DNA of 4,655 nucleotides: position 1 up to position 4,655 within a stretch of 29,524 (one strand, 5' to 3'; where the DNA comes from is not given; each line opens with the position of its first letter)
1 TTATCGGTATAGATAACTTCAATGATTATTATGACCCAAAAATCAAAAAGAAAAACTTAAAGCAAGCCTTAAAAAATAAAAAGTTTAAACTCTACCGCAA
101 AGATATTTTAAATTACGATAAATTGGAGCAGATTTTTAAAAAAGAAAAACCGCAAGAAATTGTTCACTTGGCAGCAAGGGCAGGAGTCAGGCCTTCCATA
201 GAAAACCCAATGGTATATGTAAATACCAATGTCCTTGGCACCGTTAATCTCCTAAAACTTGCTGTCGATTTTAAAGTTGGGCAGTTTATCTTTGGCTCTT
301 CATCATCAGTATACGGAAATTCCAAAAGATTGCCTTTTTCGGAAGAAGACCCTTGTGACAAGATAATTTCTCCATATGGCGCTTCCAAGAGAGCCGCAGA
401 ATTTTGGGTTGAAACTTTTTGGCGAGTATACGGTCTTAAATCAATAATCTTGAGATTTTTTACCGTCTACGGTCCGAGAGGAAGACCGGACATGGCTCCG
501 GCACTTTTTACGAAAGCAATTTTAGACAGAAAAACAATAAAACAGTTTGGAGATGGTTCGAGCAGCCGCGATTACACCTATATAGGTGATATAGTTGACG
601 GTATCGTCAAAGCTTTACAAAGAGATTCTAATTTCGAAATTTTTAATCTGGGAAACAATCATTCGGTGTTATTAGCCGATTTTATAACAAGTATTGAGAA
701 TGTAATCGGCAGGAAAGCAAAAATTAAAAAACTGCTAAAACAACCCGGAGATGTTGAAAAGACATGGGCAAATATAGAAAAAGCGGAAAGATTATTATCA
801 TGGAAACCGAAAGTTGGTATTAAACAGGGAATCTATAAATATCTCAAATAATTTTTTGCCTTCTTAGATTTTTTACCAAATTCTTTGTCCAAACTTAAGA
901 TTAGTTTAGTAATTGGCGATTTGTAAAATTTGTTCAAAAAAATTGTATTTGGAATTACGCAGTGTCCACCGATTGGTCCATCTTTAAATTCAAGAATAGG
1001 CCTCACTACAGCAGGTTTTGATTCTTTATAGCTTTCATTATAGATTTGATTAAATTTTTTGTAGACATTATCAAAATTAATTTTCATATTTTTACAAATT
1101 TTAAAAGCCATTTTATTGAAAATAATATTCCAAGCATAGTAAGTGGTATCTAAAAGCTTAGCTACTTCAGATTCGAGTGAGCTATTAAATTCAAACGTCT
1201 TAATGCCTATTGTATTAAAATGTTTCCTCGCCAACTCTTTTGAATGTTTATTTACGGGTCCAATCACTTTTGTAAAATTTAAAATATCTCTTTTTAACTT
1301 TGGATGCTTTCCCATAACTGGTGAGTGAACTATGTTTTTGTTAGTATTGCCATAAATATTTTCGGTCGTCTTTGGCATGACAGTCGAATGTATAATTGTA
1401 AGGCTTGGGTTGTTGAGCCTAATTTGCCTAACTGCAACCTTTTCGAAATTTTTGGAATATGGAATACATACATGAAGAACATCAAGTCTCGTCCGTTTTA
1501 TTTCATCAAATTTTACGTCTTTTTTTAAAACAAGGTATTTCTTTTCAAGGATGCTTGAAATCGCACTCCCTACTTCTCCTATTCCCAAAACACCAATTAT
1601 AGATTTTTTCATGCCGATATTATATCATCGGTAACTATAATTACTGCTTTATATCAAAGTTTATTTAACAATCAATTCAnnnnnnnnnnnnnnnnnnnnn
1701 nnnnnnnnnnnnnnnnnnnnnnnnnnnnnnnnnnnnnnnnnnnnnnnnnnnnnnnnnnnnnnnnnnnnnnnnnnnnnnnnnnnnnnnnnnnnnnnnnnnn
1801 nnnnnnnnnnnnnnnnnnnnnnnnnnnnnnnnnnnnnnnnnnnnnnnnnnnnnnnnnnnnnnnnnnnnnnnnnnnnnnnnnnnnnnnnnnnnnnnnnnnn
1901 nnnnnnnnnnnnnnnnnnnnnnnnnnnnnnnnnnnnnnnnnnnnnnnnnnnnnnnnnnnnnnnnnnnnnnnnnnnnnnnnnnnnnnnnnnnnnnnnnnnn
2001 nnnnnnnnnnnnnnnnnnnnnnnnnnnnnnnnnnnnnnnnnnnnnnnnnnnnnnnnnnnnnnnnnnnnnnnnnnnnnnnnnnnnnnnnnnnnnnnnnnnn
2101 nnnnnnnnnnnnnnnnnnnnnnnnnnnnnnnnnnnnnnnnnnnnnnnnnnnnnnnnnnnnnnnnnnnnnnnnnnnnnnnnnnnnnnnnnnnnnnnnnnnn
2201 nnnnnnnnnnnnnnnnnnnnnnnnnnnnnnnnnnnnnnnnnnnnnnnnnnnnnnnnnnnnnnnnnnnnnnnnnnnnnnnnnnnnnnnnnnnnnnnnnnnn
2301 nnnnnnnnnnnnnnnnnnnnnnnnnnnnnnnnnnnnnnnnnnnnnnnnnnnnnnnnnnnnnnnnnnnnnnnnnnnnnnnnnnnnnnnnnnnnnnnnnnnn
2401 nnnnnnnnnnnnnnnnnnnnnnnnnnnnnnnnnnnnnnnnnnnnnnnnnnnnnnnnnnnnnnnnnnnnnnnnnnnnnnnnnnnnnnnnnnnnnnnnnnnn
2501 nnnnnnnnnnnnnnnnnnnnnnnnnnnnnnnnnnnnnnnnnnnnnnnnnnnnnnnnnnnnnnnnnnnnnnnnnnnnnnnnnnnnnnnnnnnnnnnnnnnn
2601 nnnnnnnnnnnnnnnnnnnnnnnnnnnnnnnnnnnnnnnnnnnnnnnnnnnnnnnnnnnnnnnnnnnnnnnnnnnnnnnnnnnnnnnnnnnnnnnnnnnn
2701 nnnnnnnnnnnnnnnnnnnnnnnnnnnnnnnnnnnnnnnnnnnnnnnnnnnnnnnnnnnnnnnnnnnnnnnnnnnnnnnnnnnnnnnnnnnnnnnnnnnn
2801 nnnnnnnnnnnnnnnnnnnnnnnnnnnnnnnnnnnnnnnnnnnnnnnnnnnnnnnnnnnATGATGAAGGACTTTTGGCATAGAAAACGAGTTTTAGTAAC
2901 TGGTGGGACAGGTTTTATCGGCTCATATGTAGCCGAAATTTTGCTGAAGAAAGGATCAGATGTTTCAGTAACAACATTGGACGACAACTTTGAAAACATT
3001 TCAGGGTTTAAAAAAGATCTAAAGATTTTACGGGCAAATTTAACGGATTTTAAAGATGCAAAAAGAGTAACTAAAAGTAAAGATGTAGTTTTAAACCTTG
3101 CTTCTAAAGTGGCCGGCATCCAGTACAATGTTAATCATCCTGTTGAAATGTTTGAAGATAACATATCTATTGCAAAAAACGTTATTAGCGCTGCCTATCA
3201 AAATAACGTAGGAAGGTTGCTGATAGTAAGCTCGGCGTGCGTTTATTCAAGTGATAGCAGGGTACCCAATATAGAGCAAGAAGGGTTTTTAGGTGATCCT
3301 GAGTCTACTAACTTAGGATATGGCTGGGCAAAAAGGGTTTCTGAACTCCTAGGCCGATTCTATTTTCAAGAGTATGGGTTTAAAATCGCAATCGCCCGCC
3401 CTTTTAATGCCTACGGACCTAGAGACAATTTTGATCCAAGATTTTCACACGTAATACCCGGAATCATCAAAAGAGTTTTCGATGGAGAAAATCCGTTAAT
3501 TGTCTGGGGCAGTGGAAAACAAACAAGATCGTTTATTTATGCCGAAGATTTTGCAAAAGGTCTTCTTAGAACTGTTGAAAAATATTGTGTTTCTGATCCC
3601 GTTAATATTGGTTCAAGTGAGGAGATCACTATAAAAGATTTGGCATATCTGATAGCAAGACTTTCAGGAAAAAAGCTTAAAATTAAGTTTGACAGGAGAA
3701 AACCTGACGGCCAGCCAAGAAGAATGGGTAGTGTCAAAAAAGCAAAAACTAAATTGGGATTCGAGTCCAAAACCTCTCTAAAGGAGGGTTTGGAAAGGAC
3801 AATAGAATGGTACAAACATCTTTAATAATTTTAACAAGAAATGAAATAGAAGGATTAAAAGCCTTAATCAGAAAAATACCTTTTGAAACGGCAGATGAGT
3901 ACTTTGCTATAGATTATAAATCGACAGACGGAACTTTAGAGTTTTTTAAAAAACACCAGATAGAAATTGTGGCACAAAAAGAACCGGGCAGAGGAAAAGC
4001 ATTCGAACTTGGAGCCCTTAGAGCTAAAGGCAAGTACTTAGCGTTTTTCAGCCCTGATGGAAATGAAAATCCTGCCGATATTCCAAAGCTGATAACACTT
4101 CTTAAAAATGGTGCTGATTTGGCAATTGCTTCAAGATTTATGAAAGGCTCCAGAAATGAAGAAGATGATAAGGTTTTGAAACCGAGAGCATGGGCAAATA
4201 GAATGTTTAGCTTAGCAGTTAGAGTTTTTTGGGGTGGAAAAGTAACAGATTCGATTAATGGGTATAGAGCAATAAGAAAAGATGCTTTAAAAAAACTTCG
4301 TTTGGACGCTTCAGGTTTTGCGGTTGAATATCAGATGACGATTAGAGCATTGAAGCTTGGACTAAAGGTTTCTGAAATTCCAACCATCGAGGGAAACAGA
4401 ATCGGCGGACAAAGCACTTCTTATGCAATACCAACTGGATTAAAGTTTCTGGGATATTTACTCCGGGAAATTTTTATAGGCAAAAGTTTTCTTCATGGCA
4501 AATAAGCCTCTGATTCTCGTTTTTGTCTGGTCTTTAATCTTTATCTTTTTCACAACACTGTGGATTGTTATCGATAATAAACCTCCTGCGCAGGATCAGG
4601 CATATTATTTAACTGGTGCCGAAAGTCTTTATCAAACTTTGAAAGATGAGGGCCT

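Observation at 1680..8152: Candidate system: 3,6-dideoxyhexose (colitose-type) synthesis coupled to lipid-carrier loading and GT-C transfer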

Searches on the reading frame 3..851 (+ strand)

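Call 9: search_protein_families(library=pfam, proteins=[window:3-851:+], max_evalue=0.001)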
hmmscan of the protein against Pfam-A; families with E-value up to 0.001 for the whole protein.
window:3-851:+ (282 aa): 6 families
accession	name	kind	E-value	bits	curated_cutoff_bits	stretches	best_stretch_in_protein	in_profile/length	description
PF16363.11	GDP_Man_Dehyd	-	1e-52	180.1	27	1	18-278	41-330/332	GDP-mannose 4,6 dehydratase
PF01370.27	Epimerase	-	3.2e-48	164.7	20.9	1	23-217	38-240/240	NAD dependent epimerase/dehydratase family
PF02719.21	Polysacc_synt_2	-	1.9e-13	50.7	20.2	1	14-109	39-143/293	Polysaccharide biosynthesis protein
PF01073.25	3Beta_HSD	-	1.1e-12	48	22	1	11-206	30-230/280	3-beta hydroxysteroid dehydrogenase/isomerase family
PF04321.23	RmlD_sub_bind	-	1.9e-12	47.3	27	1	32-237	34-233/287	RmlD substrate binding domain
PF07993.18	NAD_binding_4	-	2.5e-07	30.5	20.1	1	51-157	90-209/258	Male sterility protein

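Call 11: search_protein_families(library=ncbifam, proteins=[window:3-851:+], max_evalue=0.00001)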
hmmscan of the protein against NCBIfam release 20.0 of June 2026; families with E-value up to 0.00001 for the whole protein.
window:3-851:+ (282 aa): 23 families
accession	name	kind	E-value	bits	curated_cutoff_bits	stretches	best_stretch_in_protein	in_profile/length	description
TIGR01179.1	galE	equivalog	1.9e-48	165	262.3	1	16-272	37-312/332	UDP-glucose 4-epimerase GalE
TIGR01181.1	dTDP_gluc_dehyt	equivalog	2.1e-40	138.8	365.1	1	15-279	39-306/321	dTDP-glucose 4,6-dehydratase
TIGR04180.1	EDH_00030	hypoth_equivalog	3.7e-40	137.8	475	1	24-271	47-296/297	NAD-dependent 4,6-dehydratase LegB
NF007956.0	PRK10675.1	subfamily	1.3e-28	100.1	394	1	21-269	45-314/338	UDP-glucose 4-epimerase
NF011728.1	PRK15181.1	equivalog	2.5e-27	95.8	760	1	1-282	43-335/348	Vi polysaccharide biosynthesis UDP-N-acetylglucosaminuronic acid C-4 epimerase TviC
NF007490.0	PRK10084.1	subfamily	6.5e-24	84.6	649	1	18-280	42-330/361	dTDP-glucose 4,6-dehydratase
TIGR02197.1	heptose_epim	equivalog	4.3e-23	82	274.6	1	24-282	39-311/316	ADP-glyceromanno-heptose 6-epimerase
NF007582.0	PRK10217.1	equivalog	5.9e-22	78.2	698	1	22-233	47-268/355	dTDP-glucose 4,6-dehydratase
TIGR02622.1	CDP_4_6_dhtase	equivalog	1.1e-19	70.7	278.45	1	14-143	40-172/352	CDP-glucose 4,6-dehydratase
TIGR01472.1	gmd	equivalog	5e-19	68.7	415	1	23-240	51-273/342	GDP-mannose 4,6-dehydratase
NF047922.1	GDPFucSynFcl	equivalog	5e-18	65.6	500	1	33-279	37-296/308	GDP-L-fucose synthase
TIGR01214.1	rmlD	equivalog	1.6e-13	50.4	224.05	1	31-239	32-230/285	dTDP-4-dehydrorhamnose reductase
NF042422.1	oxyalk_red_OleD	equivalog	9.4e-11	41.6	580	1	50-207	63-217/329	2-alkyl-3-oxoalkanoate reductase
NF042423.1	oxyalk_red_Shew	equivalog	1.5e-10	40.7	580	1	23-231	46-253/331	2-alkyl-3-oxoalkanoate reductase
NF008872.0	PRK11908.1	equivalog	2.9e-10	39.7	294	1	13-278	33-329/349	bifunctional UDP-4-keto-pentose/UDP-xylose synthase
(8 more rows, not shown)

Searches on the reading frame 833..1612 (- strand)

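Call 9: search_protein_families(library=pfam, proteins=[window:833-1612:-], max_evalue=0.001)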
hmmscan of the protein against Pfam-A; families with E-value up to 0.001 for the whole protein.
window:833-1612:- (259 aa): 1 family
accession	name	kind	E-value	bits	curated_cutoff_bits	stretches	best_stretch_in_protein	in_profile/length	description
PF00984.24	UDPG_MGDP_dh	-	0.00058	20.3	25.4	0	147-229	2-74/94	UDP-glucose/GDP-mannose dehydrogenase family, central domain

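Call 11: search_protein_families(library=ncbifam, proteins=[window:833-1612:-], max_evalue=0.00001)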
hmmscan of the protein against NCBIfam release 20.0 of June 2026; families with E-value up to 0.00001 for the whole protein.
window:833-1612:- (259 aa): 1 family
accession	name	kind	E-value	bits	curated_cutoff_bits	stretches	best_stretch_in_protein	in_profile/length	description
TIGR03026.1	NDP-sugDHase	subfamily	3.6e-12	45.8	189.8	1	66-232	110-278/413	nucleotide sugar dehydrogenase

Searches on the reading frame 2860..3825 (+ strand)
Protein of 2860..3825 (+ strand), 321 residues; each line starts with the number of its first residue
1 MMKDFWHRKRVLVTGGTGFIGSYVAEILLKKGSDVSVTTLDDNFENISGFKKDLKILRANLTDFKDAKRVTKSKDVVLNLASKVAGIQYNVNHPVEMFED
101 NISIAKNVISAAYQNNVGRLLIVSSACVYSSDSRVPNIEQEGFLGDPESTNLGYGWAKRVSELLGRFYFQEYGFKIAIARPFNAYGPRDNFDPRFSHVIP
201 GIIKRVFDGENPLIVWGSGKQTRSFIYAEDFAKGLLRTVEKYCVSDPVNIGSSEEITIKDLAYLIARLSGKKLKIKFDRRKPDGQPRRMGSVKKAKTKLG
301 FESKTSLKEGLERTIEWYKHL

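Call 3: search_protein_families(library=pfam, proteins=[window:2860-3825:+], max_evalue=0.01)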
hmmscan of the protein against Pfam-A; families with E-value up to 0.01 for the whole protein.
window:2860-3825:+ (321 aa): 10 families
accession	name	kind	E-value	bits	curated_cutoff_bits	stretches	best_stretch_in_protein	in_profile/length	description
PF01370.27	Epimerase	-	1.3e-52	179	20.9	1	11-251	1-240/240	NAD dependent epimerase/dehydratase family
PF16363.11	GDP_Man_Dehyd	-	1.2e-38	133.9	27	1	12-314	1-332/332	GDP-mannose 4,6 dehydratase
PF13460.12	NAD_binding_10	-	1e-12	48.8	27.2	1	15-137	1-111/184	NAD(P)H-binding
PF01073.25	3Beta_HSD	-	1.5e-11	44.3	22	1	12-232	1-222/280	3-beta hydroxysteroid dehydrogenase/isomerase family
PF07993.18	NAD_binding_4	-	6.8e-09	35.7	20.1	1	65-186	80-209/258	Male sterility protein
PF05368.20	NmrA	-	3.9e-08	33.7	27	1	8-136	2-119/298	NmrA-like family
PF02719.21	Polysacc_synt_2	-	4.9e-07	29.7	20.2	1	11-125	1-128/293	Polysaccharide biosynthesis protein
PF03435.24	Sacchrp_dh_NADP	-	0.0016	19.2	25.1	1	11-84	1-79/129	Saccharopine dehydrogenase NADP binding domain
PF04321.23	RmlD_sub_bind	-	0.0074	15.8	27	0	10-136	2-112/287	RmlD substrate binding domain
PF00106.31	adh_short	-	0.0085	16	26.6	0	9-72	1-69/195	short chain dehydrogenase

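Call 4: search_protein_families(library=ncbifam, proteins=[window:2860-3825:+], max_evalue=0.01)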
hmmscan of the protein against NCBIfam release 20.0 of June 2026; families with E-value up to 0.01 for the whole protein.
window:2860-3825:+ (321 aa): 50 families (the best 25 are shown)
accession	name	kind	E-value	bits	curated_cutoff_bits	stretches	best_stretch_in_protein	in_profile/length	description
NF047922.1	GDPFucSynFcl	equivalog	3.2e-60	204.2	500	1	8-318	2-301/308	GDP-L-fucose synthase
TIGR04180.1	EDH_00030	hypoth_equivalog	4e-40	137.7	475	1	11-303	1-294/297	NAD-dependent 4,6-dehydratase LegB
TIGR01181.1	dTDP_gluc_dehyt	equivalog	1e-34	120.1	365.1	1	10-319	1-312/321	dTDP-glucose 4,6-dehydratase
TIGR01179.1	galE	equivalog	7.4e-31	107.2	262.3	1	10-320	1-327/332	UDP-glucose 4-epimerase GalE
NF011728.1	PRK15181.1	equivalog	2.4e-22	79.4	760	1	8-318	15-337/348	Vi polysaccharide biosynthesis UDP-N-acetylglucosaminuronic acid C-4 epimerase TviC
TIGR02197.1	heptose_epim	equivalog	2.8e-19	69.4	274.6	1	11-320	1-315/316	ADP-glyceromanno-heptose 6-epimerase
TIGR02622.1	CDP_4_6_dhtase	equivalog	3.6e-18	65.8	278.45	1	5-320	1-332/352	CDP-glucose 4,6-dehydratase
NF007490.0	PRK10084.1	subfamily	5.1e-18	65.2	649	1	10-318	2-334/361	dTDP-glucose 4,6-dehydratase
NF008872.0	PRK11908.1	equivalog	1.3e-17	63.9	294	1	9-319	2-336/349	bifunctional UDP-4-keto-pentose/UDP-xylose synthase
TIGR03466.1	HpnA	hypoth_equivalog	2.7e-17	62.6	367.65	1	10-272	2-249/327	hopanoid-associated sugar epimerase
NF007582.0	PRK10217.1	equivalog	2.6e-16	59.7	698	1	9-318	2-331/355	dTDP-glucose 4,6-dehydratase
NF005998.1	PRK08125.1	equivalog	4.1e-16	58.5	777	1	6-277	313-594/649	bifunctional UDP-4-amino-4-deoxy-L-arabinose formyltransferase/UDP-glucuronic acid oxidase ArnA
NF007956.0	PRK10675.1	subfamily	9.9e-16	57.8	394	1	10-318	2-329/338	UDP-glucose 4-epimerase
TIGR01777.1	yfcH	hypoth_equivalog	3.9e-14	52.9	207.35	2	11-134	1-120/292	TIGR01777 family oxidoreductase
NF008360.0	PRK11150.1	equivalog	1.7e-12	47.2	452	1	11-262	2-247/310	ADP-glyceromanno-heptose 6-epimerase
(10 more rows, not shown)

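Call 6: search_solved_structures(query=window:2860-3825:+, show_alignments=2, max_evalue=1e-20)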
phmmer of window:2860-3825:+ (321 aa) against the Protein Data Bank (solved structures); distinct sequences matched with E-value up to 1e-20: 43.
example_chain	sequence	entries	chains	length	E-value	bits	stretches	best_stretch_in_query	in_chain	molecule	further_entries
7ll6_A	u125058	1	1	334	1.1e-48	169.5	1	73-313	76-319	GDP-L-fucose synthase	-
8du0_A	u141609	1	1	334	1.1e-48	169.5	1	73-313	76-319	GDP-L-fucose synthase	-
1bws_A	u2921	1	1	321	8.3e-44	153.5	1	8-318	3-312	PROTEIN (GDP-4-KETO-6-DEOXY-D-MANNOSE EPIMERASE/REDUCTASE)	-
1bsv_A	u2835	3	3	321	3e-43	151.6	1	8-318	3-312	PROTEIN (GDP-FUCOSE SYNTHETASE) | GDP-FUCOSE SYNTHETASE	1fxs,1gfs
1e6u_A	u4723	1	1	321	5.7e-43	150.7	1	8-318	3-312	GDP-FUCOSE SYNTHETASE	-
1e7s_A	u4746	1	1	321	1.2e-42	149.7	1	8-318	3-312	GDP-FUCOSE SYNTHETASE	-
1e7q_A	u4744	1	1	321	1.4e-42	149.5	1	8-318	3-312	GDP-FUCOSE SYNTHETASE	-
1e7r_A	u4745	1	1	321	8.5e-42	146.9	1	8-318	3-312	GDP-FUCOSE SYNTHETASE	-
4b8z_A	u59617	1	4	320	1.8e-39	139.2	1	6-318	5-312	GDP-L-FUCOSE SYNTHASE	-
4b8w_A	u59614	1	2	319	1.9e-39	139.1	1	6-318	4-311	GDP-L-FUCOSE SYNTHASE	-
4bkp_A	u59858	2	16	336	2.1e-39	139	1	6-318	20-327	GDP-L-FUCOSE SYNTHASE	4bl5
4e5y_A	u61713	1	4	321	4.3e-39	138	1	9-318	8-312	GDP-L-fucose synthase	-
2b69_A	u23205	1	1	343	5e-39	137.8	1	7-319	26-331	UDP-glucuronate decarboxylase 1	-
4gll_A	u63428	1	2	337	5e-39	137.8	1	7-319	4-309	UDP-glucuronic acid decarboxylase 1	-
4m55_A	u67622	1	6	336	2.8e-38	135.3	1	8-319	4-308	UDP-glucuronic acid decarboxylase 1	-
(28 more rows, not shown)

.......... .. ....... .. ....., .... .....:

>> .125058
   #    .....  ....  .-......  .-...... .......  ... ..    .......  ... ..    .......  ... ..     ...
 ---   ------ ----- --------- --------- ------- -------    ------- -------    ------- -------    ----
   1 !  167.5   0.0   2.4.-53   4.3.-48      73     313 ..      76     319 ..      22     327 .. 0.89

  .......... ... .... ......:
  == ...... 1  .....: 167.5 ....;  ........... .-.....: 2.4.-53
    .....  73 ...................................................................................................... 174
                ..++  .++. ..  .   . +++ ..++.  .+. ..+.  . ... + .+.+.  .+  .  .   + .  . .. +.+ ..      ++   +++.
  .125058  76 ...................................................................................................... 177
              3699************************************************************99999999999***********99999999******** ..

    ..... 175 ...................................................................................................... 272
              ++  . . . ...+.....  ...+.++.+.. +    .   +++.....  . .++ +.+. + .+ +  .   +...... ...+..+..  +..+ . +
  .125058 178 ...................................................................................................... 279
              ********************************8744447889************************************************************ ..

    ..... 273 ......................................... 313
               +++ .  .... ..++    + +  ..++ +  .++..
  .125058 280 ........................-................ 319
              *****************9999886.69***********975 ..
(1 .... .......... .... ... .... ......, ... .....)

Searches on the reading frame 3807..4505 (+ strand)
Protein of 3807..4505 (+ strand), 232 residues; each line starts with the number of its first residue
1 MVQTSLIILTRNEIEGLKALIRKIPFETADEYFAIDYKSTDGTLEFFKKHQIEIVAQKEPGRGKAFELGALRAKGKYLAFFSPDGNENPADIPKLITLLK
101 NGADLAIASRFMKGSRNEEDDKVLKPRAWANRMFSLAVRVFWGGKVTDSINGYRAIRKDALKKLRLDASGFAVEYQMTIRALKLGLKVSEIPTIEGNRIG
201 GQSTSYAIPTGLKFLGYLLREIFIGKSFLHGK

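Call 3: search_protein_families(library=pfam, proteins=[window:3807-4505:+], max_evalue=0.01)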
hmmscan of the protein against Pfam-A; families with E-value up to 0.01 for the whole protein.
window:3807-4505:+ (232 aa): 1 family
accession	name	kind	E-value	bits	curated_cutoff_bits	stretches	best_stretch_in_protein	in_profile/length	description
PF00535.33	Glycos_transf_2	-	2.7e-17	63.7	23.3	1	5-164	1-167/168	Glycosyl transferase family 2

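Call 4: search_protein_families(library=ncbifam, proteins=[window:3807-4505:+], max_evalue=0.01)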
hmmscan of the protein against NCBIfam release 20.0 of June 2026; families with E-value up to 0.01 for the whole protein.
window:3807-4505:+ (232 aa): 5 families
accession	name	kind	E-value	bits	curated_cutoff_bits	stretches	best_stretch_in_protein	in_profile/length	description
TIGR04182.1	glyco_TIGR04182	equivalog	5.3e-25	88.4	325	1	5-205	3-200/293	S-layer glycoprotein N-glycosyltransferase AglJ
NF041391.1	DPhHxTase_Halo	equivalog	2.2e-10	39.9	375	1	11-201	4-189/213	dolichyl-phosphate hexose transferase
TIGR04283.1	glyco_like_mftF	equivalog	1.4e-08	34.6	182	1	5-89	2-87/221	TIGR04283 family arsenosugar biosynthesis glycosyltransferase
NF058614.1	PPMAGASynPpgS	equivalog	1.3e-05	24.7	370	1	6-192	4-193/226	polyprenyl-phospho-N-acetylgalactosaminyl synthase PpgS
NF007482.0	PRK10073.1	equivalog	0.00062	18.9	423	1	5-108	9-118/334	glycosyltransferase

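Call 36: search_solved_structures(query=window:3807-4505:+, show_alignments=3, max_evalue=0.001)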
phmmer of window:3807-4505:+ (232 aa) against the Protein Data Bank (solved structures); distinct sequences matched with E-value up to 0.001: 1.
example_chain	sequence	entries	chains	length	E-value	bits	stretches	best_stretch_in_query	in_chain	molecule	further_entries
5mlz_A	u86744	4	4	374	6.4e-14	55.1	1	3-204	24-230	Dolichol monophosphate mannose synthase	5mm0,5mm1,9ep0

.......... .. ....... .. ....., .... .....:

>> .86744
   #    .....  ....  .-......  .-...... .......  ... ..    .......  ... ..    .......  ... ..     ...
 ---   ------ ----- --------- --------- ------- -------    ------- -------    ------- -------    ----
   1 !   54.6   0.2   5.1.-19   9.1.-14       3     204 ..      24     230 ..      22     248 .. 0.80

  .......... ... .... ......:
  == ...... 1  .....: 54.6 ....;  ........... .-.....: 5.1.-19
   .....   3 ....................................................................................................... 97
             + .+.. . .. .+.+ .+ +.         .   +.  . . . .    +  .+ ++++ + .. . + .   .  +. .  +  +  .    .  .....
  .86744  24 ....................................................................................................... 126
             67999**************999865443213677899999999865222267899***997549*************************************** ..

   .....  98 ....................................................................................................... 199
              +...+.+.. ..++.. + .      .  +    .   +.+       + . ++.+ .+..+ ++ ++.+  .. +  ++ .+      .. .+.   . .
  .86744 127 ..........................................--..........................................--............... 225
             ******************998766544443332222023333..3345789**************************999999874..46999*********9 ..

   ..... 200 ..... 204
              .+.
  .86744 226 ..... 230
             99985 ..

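Call 55: predict_structure(protein=window:3807-4505:+)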
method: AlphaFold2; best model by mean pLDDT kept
length: 232 residues; sequences in the alignment: 1
mean_pLDDT: 41.6   pTM: 0.28
mean pLDDT of the five models: 41.6, 35.6, 33.9, 31.5, 26.0
residues with pLDDT >= 90: 0; 70-90: 0; 50-70: 22; < 50: 210
segments of 3 or more residues with pLDDT < 50: 1-45, 52-136, 140-143, 145-150, 166-168, 170-232
pLDDT, mean of each block of 10 residues (from residue 1): 29 43 38 33 49 41 38 42 39 43 39 37 42 48 47 54 51 48 45 43 36 43 32 26
secondary structure, 60 per line:
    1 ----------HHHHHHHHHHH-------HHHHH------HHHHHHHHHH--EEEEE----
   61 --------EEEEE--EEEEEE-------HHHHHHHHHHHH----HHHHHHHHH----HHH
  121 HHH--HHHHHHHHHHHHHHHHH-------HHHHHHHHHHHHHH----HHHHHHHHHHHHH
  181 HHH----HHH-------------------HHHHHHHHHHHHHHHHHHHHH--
elements in order: H11-21 H29-33 H40-49 E52-56 E69-73 E76-81 H89-100 H105-113 H118-123 H126-142 H150-163 H168-183 H210-230

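Call 57: find_homologous_proteins(query=window:3807-4505:+, max_evalue=1e-10)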
Query window:3807-4505:+ (232 aa): 2007 proteins with E <= 1e-10 among 2557 candidates; the best 120 are listed.
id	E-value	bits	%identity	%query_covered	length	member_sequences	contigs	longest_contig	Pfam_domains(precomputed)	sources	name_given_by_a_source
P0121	1.5e-147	507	100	100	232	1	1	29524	PF00535.33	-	-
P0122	1.8e-122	425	82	100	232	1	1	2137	PF00535.33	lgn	-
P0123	1.5e-120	419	80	98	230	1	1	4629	PF00535.33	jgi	jgi:glycosyltransferase involved in cell wall biosynthesis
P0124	1.3e-117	409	80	99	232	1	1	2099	PF00535.33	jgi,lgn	-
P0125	1.4e-116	406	80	99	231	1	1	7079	PF00535.33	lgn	-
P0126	1.0e-115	403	78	100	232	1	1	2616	PF00535.33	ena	-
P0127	1.1e-114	399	78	98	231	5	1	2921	PF00535.33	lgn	-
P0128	2.6e-114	398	78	99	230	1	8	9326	PF00535.33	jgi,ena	-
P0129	2.9e-114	398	77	100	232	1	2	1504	PF00535.33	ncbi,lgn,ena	-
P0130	5.9e-114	397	77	98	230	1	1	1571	PF00535.33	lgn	-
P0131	8.2e-114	397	76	100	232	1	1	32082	PF00535.33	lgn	-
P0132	1.2e-113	396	79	98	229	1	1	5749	PF00535.33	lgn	-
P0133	1.7e-113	395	76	99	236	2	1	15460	PF00535.33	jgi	-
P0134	3.2e-113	395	76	99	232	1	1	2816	PF00535.33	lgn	-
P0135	3.6e-112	391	75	98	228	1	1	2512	PF00535.33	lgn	-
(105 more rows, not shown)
